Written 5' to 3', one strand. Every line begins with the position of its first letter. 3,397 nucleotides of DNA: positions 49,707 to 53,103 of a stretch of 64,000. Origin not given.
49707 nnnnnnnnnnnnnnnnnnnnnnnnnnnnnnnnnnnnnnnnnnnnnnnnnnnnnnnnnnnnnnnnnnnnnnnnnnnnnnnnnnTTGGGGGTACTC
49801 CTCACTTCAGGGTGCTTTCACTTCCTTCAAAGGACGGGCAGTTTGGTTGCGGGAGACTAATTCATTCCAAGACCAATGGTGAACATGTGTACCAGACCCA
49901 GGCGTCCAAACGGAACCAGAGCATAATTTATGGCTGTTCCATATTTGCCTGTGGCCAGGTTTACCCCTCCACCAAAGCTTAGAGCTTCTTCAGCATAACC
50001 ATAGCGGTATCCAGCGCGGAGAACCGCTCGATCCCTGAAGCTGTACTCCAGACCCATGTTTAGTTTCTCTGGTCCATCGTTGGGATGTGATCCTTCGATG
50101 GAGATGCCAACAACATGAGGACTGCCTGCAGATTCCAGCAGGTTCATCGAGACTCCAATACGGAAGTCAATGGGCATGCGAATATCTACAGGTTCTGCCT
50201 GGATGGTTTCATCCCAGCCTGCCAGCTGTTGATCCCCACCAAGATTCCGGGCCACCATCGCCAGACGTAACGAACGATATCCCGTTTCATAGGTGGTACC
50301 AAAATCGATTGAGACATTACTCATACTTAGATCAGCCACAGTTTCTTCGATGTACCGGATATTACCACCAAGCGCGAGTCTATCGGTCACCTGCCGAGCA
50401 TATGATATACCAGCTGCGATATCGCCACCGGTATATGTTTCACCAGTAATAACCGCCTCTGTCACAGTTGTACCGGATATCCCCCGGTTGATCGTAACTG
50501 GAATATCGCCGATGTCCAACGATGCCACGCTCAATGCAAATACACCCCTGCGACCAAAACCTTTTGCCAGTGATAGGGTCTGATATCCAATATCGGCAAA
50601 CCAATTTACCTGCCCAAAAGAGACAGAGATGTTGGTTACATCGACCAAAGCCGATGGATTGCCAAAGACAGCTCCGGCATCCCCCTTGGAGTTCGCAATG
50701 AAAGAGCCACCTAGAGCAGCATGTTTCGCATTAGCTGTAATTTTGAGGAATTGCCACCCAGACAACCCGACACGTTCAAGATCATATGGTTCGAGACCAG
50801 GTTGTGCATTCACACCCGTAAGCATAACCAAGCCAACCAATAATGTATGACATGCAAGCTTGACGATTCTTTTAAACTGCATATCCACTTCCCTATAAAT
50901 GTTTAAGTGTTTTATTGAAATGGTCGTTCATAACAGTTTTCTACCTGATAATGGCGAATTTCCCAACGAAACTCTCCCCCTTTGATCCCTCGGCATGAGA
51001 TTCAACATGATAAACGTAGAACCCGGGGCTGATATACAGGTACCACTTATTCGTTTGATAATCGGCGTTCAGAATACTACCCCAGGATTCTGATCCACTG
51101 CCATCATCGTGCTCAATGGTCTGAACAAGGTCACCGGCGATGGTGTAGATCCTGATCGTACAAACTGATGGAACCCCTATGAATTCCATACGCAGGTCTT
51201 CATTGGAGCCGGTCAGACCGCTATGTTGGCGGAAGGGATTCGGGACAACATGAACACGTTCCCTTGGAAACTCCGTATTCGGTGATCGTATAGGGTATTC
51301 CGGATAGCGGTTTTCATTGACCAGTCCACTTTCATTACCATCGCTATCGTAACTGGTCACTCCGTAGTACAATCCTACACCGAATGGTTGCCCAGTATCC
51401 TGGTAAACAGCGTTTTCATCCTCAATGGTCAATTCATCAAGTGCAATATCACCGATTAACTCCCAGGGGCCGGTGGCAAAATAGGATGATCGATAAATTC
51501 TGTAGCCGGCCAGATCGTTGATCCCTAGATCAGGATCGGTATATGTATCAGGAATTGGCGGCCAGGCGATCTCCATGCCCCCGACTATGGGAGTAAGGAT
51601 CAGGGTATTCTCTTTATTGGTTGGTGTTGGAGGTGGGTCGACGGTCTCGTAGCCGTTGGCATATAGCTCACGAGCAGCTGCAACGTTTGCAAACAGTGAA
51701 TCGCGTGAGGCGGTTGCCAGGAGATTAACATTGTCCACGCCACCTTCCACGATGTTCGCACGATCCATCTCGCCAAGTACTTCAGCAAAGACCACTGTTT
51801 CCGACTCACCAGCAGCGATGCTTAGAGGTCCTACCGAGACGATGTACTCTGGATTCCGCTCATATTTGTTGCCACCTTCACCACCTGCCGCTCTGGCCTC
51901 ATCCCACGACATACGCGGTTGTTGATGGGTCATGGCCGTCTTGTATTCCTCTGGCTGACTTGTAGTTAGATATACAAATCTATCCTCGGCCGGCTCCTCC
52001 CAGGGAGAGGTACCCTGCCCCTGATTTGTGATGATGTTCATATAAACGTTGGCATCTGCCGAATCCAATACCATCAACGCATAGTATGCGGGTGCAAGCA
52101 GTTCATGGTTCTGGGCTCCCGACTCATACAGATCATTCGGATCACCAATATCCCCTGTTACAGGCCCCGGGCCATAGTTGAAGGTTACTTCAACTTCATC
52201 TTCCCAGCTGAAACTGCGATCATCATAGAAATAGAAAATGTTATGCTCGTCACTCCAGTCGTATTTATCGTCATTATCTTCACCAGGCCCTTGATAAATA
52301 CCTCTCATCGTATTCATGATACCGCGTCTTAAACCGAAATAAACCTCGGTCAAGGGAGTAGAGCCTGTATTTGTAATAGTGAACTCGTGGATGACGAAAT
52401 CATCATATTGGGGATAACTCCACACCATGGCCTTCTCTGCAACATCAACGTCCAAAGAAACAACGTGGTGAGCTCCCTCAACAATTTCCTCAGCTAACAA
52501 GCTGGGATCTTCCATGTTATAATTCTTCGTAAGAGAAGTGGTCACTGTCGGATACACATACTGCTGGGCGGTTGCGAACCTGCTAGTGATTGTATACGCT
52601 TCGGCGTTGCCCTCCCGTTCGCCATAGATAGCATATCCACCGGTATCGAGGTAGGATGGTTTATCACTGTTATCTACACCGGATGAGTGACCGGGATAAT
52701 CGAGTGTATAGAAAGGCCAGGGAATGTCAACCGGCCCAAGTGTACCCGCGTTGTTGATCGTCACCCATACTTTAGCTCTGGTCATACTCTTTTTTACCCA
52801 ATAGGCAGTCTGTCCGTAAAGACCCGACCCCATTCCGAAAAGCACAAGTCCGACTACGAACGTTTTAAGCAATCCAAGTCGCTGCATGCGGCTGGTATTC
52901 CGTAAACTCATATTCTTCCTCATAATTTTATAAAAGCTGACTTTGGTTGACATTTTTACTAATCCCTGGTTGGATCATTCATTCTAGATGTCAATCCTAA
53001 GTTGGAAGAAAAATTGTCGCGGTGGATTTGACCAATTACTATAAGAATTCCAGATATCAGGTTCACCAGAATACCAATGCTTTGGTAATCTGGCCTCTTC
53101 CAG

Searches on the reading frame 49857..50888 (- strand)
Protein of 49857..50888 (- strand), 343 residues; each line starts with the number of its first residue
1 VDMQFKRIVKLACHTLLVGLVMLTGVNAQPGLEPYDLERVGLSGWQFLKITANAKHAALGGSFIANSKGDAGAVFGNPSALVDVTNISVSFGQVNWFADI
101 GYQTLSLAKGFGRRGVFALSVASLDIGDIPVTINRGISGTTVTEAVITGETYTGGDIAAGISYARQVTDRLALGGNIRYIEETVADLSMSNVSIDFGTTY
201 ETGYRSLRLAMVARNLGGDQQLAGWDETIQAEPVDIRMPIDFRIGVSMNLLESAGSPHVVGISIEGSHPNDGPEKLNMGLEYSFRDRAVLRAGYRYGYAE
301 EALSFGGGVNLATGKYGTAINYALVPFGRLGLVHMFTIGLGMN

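Call 4: search_protein_families(library=pfam, proteins=[window:49857-50888:-], max_evalue=0.01)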
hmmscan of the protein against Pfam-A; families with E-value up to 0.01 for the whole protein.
window:49857-50888:- (343 aa): 0 families

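Call 6: search_protein_families(library=ncbifam, proteins=[window:49857-50888:-], max_evalue=0.001)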
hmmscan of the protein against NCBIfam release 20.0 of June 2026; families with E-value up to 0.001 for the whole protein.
window:49857-50888:- (343 aa): 3 families
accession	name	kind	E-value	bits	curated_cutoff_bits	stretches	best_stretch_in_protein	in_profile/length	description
NF033709.1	PorV_fam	subfamily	1.4e-45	156.4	90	1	44-340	3-324/326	PorV/PorQ family protein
NF033711.1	T9SS_PorQ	equivalog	1.1e-29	103.6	220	1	42-250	23-213/335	type IX secretion system protein PorQ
NF033710.1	T9SS_OM_PorV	equivalog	7.9e-11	41.7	250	1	38-185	19-160/367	type IX secretion system outer membrane channel protein PorV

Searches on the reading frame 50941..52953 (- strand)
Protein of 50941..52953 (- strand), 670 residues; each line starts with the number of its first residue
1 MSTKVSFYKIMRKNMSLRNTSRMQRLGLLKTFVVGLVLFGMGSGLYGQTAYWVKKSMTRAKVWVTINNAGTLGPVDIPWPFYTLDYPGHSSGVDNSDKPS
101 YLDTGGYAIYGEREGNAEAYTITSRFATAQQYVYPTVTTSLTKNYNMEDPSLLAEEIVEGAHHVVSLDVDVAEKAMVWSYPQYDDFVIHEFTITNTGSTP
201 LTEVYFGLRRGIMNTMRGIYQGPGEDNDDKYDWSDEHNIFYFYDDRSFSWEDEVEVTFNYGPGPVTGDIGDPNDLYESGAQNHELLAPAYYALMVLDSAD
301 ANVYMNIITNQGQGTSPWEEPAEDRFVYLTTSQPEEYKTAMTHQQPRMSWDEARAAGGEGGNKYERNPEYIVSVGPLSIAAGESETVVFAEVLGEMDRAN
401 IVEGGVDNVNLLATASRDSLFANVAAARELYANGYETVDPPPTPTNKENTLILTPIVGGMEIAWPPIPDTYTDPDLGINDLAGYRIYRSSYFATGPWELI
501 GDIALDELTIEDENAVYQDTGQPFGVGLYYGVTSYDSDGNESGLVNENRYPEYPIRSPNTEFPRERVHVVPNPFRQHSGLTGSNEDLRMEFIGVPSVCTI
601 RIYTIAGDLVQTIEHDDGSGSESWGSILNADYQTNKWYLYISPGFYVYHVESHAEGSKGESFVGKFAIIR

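Call 4: search_protein_families(library=pfam, proteins=[window:50941-52953:-], max_evalue=0.01)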
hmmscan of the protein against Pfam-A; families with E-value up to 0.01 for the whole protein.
window:50941-52953:- (670 aa): 0 families

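Call 6: search_protein_families(library=ncbifam, proteins=[window:50941-52953:-], max_evalue=0.001)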
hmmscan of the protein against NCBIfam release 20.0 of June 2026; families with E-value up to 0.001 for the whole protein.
window:50941-52953:- (670 aa): 0 families

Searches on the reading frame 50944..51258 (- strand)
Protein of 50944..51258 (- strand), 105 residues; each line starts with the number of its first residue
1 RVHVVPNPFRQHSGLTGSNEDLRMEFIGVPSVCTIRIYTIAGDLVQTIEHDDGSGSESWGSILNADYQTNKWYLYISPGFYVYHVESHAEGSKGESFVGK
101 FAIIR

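Call 86: search_protein_families(library=ncbifam, proteins=[window:50944-51258:-], max_evalue=1)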
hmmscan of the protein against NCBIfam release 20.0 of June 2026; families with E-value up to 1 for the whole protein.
seq(105 aa): 3 families
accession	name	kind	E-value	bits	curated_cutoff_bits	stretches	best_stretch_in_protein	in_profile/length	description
NF033707.1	T9SS_sortase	equivalog_domain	0.0014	16.3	420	1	2-103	999-1094/1095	type IX secretion system sortase PorU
NF041258.1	motor_HelR_2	exception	0.051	11.7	1100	1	29-73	533-573/713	RNA polymerase recycling motor ATPase HelR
TIGR04183.1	Por_Secre_tail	domain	0.13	12.2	23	1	27-86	15-59/72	T9SS type A sorting domain-containing protein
